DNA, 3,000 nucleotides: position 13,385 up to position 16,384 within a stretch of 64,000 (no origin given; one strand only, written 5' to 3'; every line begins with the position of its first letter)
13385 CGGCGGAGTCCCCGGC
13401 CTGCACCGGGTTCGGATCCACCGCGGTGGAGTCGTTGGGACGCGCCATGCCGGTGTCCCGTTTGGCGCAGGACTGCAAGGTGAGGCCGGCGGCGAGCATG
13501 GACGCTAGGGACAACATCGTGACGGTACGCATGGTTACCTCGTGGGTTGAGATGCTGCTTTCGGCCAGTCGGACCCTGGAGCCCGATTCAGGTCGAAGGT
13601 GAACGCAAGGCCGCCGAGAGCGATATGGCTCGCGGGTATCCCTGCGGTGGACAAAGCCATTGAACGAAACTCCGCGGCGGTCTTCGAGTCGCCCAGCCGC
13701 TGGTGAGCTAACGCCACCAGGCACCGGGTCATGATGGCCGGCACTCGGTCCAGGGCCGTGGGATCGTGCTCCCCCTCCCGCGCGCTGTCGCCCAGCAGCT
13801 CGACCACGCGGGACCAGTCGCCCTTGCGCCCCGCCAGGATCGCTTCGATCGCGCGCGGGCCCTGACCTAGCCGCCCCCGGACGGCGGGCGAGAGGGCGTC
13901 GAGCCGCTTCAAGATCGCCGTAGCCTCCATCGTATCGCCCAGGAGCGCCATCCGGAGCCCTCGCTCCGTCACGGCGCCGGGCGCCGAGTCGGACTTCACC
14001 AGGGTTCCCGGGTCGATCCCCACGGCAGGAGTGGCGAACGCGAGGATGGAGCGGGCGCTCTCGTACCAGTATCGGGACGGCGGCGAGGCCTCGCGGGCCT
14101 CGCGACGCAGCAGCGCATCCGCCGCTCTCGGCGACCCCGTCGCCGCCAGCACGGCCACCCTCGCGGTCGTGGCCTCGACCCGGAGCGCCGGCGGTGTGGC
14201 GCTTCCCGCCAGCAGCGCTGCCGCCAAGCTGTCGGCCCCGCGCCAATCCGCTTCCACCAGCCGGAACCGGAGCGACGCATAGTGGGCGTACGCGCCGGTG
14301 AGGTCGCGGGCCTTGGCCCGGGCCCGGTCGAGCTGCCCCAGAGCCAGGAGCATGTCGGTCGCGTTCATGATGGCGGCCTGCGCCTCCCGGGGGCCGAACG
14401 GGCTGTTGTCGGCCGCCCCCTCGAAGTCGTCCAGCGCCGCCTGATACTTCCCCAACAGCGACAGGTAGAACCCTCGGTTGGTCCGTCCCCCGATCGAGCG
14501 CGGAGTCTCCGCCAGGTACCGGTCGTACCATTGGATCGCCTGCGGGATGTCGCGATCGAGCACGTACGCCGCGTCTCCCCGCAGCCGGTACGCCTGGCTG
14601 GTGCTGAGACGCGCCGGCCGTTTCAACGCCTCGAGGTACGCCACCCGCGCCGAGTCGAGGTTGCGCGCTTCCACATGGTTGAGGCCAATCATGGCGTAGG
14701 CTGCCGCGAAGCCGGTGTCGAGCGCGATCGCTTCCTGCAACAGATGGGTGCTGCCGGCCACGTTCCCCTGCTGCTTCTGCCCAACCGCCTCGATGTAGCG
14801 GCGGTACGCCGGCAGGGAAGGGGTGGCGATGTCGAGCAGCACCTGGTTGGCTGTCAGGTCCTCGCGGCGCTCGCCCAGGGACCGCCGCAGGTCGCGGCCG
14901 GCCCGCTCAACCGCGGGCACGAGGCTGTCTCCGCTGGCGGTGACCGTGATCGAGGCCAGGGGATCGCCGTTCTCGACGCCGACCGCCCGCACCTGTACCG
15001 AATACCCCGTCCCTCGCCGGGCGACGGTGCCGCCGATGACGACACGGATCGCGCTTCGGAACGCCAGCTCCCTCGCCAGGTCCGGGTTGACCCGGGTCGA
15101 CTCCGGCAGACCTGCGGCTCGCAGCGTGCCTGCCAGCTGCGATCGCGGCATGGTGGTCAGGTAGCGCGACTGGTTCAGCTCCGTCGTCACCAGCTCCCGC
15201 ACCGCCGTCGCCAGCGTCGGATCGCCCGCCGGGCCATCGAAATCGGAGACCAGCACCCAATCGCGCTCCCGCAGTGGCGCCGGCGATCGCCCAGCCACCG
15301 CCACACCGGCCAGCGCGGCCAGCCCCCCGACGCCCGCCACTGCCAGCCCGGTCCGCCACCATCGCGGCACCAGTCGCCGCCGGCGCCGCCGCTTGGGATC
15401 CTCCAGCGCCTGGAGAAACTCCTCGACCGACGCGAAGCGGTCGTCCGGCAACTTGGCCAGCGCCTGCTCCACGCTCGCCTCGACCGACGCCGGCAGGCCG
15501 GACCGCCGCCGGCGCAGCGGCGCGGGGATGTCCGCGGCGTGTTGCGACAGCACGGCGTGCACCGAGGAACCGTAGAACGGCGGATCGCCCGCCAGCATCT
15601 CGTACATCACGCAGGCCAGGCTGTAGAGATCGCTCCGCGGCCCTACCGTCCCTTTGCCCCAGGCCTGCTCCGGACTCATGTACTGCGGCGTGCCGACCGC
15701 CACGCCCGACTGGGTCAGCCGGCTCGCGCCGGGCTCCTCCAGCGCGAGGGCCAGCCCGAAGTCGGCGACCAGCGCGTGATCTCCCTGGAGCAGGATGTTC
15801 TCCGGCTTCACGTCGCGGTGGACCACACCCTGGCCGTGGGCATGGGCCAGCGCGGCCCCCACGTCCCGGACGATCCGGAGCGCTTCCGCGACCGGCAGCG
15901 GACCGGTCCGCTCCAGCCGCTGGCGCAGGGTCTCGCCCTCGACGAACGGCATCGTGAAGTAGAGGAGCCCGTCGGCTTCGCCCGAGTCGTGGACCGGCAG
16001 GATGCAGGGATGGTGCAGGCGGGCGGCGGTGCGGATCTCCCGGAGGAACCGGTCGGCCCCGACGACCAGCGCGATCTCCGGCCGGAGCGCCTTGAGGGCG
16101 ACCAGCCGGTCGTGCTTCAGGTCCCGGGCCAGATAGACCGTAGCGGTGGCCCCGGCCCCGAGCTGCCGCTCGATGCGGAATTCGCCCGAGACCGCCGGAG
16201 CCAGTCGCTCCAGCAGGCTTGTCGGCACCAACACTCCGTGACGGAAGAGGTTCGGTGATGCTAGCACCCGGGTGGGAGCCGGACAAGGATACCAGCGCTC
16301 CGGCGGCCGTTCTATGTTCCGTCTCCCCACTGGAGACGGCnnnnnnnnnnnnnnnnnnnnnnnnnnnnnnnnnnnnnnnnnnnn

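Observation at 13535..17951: An active Ser/Thr kinase is divergently paired with a SARP regulator that carries a catalytically dead kinase domain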

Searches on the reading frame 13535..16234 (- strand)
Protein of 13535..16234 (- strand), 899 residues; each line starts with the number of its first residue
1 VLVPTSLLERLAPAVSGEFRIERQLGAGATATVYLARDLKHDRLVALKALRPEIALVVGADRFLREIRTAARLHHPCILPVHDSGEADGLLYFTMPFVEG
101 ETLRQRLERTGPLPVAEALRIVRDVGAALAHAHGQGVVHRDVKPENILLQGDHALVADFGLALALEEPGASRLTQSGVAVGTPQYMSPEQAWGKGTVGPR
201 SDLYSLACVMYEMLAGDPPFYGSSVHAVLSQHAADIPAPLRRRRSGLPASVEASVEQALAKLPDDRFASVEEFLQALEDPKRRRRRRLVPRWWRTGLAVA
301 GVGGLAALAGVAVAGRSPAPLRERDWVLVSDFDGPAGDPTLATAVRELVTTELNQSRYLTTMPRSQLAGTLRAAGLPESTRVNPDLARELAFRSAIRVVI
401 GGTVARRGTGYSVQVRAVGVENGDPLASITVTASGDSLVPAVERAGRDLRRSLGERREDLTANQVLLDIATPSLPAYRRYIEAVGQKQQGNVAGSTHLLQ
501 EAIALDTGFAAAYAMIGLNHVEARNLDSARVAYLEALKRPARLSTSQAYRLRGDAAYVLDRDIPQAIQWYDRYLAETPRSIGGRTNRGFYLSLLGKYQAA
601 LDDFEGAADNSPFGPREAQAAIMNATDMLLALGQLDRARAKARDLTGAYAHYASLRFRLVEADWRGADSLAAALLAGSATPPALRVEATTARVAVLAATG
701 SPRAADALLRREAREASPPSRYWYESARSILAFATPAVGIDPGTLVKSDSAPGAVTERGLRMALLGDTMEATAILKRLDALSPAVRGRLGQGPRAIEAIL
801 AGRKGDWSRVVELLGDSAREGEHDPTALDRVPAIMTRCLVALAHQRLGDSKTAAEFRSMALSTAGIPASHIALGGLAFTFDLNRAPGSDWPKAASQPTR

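Call 3: search_protein_families(library=pfam, proteins=[window:13535-16234:-], max_evalue=0.01)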
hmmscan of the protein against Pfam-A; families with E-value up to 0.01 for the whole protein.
window:13535-16234:- (899 aa): 8 families
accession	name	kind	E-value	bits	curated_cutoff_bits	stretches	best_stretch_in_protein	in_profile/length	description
PF00069.31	Pkinase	-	6.1e-44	150.8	31.7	1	20-235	2-212/263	Protein kinase domain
PF07714.23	PK_Tyr_Ser-Thr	-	2.8e-24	86.3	23.1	1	20-266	2-248/258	Protein tyrosine and serine/threonine kinase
PF13371.12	TPR_9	-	2e-06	28.2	35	1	557-622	5-64/73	Tetratricopeptide repeat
PF13432.12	TPR_16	-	2.5e-06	28.3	32.7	1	515-579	2-63/65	Tetratricopeptide repeat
PF01636.29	APH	-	3.5e-05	24.1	23.2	1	23-133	3-108/239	Phosphotransferase enzyme family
PF07719.23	TPR_2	-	0.00068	20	27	0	586-609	6-29/34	Tetratricopeptide repeat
PF03109.22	ABC1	-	0.0074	15.9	22.9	0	126-170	177-222/244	ABC1 atypical kinase-like domain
PF13431.12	TPR_17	-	0.0079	16.8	24.4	0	570-601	2-33/34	Tetratricopeptide repeat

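Call 4: search_protein_families(library=ncbifam, proteins=[window:13535-16234:-], max_evalue=0.01)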
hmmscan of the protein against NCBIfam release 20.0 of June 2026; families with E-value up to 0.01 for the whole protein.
window:13535-16234:- (899 aa): 22 families
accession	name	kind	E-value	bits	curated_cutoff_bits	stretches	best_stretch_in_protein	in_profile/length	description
NF033483.0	PknB_PASTA_kin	equivalog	3.7e-80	270.5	450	1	15-284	5-272/563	Stk1 family PASTA domain-containing Ser/Thr kinase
NF052427.1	StpK7MSMEG_1200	equivalog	4.2e-51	174.1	900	1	17-277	7-265/601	serine/threonine protein kinase StpK7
NF047741.1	antiphage_MADS6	equivalog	4.7e-46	157.5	460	2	87-285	269-465/612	methylation-associated defense system protein kinase MAD6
TIGR03903.1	TOMM_kin_cyc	equivalog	2.2e-42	145.1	705.75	1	44-272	5-239/1267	TOMM system kinase/cyclase fusion protein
NF009651.0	PRK13184.1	equivalog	2.1e-39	135.2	839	1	19-279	4-289/932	serine/threonine-protein kinase PknD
TIGR04510.1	mod_pep_cyc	subfamily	1.8e-34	119.4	400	1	280-727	196-643/814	putative peptide modification system cyclase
NF053615.1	SerThrKinAfsKStmc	equivalog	3e-30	105.5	1300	1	12-224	8-217/809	protein serine/threonine kinase AfsK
NF033442.0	BREX_PglW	equivalog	2.3e-27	95.2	990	2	15-222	510-712/1391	BREX system serine/threonine kinase PglW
NF038150.1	lanthi_synth_IV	equivalog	3.3e-23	81.9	650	1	15-287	187-463/851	class IV lanthionine synthetase LanL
NF038151.1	lanthi_synth_III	equivalog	6.1e-16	58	575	1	17-216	220-425/833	class III lanthionine synthetase LanKC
NF058632.1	SerThrKinPrkT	equivalog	1.9e-09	37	280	1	18-152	22-153/322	serine/threonine protein kinase PrkT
TIGR03724.2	arch_bud32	equivalog_domain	2.5e-09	36.9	125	1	93-164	70-133/193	KEOPS complex kinase/ATPase Bud32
NF011464.0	PRK14879.1-7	equivalog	3.8e-09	36.6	246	1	91-162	81-149/221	Kae1-associated kinase Bud32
NF043056.1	T4SS_LegK1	equivalog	1.3e-08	33.9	550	1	135-212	208-282/516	Dot/Icm T4SS effector kinase LegK1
NF007174.0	PRK09605.1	equivalog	1.7e-07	30.1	447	1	62-163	382-474/535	bifunctional N(6)-L-threonylcarbamoyladenine synthase/serine/threonine protein kinase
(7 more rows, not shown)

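Call 80: search_protein_families(library=padloc, proteins=[window:13535-16234:-], max_evalue=0.001)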
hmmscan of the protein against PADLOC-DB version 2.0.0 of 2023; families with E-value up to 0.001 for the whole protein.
window:13535-16234:- (899 aa): 33 families (the best 25 are shown)
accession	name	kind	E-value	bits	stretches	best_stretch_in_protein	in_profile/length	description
PDLC04042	PD-T4-6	-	7.7e-86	286.3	1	15-286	7-278/292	-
PDLC04061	PD-T4-6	-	2.7e-85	285.8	1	15-283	14-286/510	-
PDLC04053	PD-T4-6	-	1.1e-83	279.3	1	13-281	5-272/311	-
PDLC04043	PD-T4-6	-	4.2e-82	274.6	1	15-279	13-276/452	-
PDLC04039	PD-T4-6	-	4.2e-76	254.8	1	17-285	14-280/458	-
PDLC04054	PD-T4-6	-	4.7e-69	231.4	1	14-279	8-272/347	-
PDLC04060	PD-T4-6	-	5.9e-67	224.6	1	16-280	7-269/486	-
PDLC04041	PD-T4-6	-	4.7e-65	218.5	1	13-388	24-385/443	-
PDLC04047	PD-T4-6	-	5.1e-65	217.7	1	15-279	8-271/327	-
PDLC04052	PD-T4-6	-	1.3e-64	217.2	1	16-273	8-269/496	-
PDLC04138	mad6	-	3.7e-64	215.8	1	12-279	46-312/659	mads_6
PDLC04057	PD-T4-6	-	6.3e-63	211.3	1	15-279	6-269/443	-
PDLC04048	PD-T4-6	-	8.6e-60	201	1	15-285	8-277/354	-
PDLC04040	PD-T4-6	-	1.4e-59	200.3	1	25-279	2-264/547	-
PDLC04050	PD-T4-6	-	1.3e-52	177.3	1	17-277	63-323/480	-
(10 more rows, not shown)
